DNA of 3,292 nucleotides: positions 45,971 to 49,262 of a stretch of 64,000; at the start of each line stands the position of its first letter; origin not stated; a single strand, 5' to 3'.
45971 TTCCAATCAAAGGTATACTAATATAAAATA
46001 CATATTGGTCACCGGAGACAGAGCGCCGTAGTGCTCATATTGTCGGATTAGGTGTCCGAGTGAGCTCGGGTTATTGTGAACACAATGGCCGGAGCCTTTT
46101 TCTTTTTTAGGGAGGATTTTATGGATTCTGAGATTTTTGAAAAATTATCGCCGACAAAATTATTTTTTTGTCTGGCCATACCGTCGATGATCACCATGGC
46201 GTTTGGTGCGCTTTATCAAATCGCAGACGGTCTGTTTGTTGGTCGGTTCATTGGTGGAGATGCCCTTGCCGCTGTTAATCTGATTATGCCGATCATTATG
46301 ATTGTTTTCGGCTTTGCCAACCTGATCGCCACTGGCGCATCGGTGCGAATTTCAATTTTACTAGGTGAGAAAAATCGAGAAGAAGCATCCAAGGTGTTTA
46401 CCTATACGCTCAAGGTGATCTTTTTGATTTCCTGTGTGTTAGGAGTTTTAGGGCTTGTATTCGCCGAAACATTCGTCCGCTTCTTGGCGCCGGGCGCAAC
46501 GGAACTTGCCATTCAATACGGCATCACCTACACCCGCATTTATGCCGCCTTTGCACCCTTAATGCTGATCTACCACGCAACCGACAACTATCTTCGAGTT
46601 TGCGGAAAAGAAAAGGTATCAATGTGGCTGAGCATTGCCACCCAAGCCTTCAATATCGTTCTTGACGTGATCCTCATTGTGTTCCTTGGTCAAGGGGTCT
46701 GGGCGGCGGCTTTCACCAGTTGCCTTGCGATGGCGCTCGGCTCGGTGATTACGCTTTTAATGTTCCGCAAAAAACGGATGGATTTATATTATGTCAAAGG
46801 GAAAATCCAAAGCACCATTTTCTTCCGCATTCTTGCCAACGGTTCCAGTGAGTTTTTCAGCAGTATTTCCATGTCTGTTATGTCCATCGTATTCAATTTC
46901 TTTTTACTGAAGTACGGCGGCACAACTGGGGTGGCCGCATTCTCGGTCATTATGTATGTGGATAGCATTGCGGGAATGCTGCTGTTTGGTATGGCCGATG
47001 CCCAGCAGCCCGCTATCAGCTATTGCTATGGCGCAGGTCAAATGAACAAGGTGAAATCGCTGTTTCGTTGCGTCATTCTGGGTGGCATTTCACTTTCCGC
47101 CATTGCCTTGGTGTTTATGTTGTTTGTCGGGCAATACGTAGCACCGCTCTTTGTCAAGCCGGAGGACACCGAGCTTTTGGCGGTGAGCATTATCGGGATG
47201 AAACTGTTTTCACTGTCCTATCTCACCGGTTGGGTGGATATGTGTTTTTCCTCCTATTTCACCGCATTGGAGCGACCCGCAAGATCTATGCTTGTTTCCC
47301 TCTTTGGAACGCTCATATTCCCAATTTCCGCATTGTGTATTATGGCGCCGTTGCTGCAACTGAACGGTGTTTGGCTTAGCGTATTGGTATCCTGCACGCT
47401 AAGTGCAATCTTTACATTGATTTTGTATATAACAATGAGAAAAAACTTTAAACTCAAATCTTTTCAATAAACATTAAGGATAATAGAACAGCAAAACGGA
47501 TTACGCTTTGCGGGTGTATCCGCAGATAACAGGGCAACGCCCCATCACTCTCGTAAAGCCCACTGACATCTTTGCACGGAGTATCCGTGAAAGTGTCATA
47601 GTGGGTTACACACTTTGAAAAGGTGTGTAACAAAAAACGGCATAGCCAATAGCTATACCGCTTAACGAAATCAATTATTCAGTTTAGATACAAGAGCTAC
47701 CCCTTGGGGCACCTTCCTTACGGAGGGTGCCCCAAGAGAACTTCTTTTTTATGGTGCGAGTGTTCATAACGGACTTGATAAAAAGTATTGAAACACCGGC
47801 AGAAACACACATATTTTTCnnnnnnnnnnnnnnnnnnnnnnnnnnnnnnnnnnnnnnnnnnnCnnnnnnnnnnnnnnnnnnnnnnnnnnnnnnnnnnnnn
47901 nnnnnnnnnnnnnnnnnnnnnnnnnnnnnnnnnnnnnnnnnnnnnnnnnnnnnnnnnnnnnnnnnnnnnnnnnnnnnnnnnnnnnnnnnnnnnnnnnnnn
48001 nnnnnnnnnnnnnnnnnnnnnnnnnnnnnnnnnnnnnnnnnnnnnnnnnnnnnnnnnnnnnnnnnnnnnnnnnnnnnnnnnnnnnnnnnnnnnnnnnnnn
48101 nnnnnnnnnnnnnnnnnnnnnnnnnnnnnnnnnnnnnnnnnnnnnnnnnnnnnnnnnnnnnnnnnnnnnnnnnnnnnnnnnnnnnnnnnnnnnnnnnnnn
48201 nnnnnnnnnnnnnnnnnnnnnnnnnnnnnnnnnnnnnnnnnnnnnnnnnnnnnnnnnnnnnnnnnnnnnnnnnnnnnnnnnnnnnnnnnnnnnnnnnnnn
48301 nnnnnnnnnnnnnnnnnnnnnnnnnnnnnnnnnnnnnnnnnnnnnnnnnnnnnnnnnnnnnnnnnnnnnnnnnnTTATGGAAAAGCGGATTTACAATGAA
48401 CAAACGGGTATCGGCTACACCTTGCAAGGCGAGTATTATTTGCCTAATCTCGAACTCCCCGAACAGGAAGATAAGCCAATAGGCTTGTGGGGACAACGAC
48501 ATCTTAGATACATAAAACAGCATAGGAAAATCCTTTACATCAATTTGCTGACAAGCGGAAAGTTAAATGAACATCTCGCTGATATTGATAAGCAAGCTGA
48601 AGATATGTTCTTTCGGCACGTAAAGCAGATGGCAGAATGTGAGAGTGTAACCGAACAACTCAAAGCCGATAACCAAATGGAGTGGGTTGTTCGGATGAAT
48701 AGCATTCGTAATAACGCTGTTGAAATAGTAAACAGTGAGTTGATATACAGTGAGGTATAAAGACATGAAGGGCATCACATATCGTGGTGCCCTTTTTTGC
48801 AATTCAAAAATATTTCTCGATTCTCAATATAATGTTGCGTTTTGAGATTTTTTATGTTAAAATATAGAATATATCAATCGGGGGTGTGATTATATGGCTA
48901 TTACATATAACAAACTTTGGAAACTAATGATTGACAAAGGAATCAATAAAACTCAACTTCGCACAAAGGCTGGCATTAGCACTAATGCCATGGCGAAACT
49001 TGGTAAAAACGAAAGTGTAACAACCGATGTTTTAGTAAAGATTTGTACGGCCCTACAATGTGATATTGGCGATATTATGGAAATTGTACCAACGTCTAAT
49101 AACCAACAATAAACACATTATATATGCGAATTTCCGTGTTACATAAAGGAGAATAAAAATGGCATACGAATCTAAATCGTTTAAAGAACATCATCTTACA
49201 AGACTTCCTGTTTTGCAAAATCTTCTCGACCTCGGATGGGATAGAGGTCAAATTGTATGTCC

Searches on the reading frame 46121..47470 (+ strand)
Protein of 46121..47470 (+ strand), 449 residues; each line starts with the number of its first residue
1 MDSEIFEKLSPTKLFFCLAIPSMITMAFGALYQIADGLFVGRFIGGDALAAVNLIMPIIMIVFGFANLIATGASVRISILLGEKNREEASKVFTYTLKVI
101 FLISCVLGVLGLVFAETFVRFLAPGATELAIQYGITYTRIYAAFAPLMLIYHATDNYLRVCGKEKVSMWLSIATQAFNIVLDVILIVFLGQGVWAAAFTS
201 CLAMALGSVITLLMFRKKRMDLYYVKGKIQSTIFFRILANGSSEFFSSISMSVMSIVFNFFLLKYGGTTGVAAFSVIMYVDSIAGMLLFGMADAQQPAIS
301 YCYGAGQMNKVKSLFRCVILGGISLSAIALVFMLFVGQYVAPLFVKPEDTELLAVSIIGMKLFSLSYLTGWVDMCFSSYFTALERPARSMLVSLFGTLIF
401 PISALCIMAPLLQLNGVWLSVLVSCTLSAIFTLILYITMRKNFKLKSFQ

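Call 86: find_encoding_contigs(protein=window:46121-47470:+, flank=10000, max_places=6)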
Protein window:46121-47470:+ (449 aa): no gene with exactly this product is on record in the collection.

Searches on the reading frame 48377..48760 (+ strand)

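Call 3: search_protein_families(library=pfam, proteins=[window:48377-48760:+], max_evalue=0.01)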
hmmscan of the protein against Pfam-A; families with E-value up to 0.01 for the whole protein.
window:48377-48760:+ (127 aa): 1 family
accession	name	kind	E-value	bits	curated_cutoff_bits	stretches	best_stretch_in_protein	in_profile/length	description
PF14198.11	TnpV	-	2.7e-47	159.8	27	1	14-123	2-111/111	Transposon-encoded protein TnpV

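Call 4: search_protein_families(library=padloc, proteins=[window:48377-48760:+], max_evalue=0.01)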
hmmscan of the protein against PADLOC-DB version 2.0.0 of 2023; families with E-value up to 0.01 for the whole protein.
window:48377-48760:+ (127 aa): 0 families

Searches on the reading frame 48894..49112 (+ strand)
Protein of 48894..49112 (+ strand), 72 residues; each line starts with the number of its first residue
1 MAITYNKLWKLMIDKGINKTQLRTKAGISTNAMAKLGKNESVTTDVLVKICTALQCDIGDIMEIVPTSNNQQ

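Call 3: search_protein_families(library=pfam, proteins=[window:48894-49112:+], max_evalue=0.01)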
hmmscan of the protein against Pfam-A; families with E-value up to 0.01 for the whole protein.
window:48894-49112:+ (72 aa): 1 family
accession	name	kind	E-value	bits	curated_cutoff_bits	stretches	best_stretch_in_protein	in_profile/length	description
PF13443.12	HTH_26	-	4e-21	75.5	22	1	7-66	1-62/63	Cro/C1-type HTH DNA-binding domain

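Call 4: search_protein_families(library=padloc, proteins=[window:48894-49112:+], max_evalue=0.01)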
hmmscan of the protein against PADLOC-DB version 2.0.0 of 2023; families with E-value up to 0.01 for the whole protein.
window:48894-49112:+ (72 aa): 1 family
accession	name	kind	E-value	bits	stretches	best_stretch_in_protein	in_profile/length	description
PDLC02926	HTH_VI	-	0.0039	15.4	1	14-61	12-60/92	-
